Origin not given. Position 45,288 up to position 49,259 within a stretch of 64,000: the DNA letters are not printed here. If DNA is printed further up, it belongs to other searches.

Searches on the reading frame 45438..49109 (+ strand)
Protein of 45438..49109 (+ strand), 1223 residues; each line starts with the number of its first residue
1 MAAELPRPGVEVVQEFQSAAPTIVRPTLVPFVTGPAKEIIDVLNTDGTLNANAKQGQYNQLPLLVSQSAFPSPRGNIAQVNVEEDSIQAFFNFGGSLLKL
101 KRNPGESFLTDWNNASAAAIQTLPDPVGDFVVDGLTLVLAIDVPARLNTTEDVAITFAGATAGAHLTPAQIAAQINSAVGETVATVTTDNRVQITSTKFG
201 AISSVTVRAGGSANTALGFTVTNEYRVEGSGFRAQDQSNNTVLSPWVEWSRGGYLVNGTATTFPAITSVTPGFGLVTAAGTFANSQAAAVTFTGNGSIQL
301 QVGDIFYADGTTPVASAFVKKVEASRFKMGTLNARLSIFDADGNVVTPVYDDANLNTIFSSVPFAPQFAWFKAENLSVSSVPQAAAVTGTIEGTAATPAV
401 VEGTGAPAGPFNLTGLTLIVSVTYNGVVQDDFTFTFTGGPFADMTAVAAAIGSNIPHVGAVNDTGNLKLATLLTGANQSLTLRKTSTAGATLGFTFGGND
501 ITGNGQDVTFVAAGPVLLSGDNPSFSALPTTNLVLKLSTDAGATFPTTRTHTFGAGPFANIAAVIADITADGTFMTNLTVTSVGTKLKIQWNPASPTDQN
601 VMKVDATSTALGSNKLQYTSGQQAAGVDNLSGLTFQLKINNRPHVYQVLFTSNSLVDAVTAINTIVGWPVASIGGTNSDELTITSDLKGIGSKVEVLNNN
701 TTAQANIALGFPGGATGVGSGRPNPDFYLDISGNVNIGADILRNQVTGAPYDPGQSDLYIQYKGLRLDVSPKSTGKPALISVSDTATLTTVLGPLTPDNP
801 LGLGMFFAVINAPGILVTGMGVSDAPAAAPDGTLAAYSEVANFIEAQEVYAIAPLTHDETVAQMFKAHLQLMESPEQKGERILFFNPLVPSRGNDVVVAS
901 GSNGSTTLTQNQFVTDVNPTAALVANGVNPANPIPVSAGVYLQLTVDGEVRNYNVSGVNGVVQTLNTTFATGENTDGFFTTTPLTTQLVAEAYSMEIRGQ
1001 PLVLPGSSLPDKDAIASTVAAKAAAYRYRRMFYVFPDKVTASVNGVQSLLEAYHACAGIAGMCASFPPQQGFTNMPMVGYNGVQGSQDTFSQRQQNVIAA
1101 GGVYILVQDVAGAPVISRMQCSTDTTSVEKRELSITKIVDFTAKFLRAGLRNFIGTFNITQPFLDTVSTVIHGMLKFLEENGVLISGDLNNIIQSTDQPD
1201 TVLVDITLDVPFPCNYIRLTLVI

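Call 8: search_protein_families(library=phrogs, proteins=[window:45438-49109:+], max_evalue=0.001)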
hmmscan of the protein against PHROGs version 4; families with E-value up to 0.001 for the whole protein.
window:45438-49109:+ (1223 aa): 0 families

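Call 13: find_related_loci(query=window:45438-49109:+, collection=viral_contigs, flank=8000)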
Query window:45438-49109:+ (1223 aa) in viral_contigs; peptide patterns used: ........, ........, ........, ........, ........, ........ (x = any residue, [..] = any of these).
3 stretches matched a pattern, but none encodes a relative of the query by tblastn (E <= 1e-3).
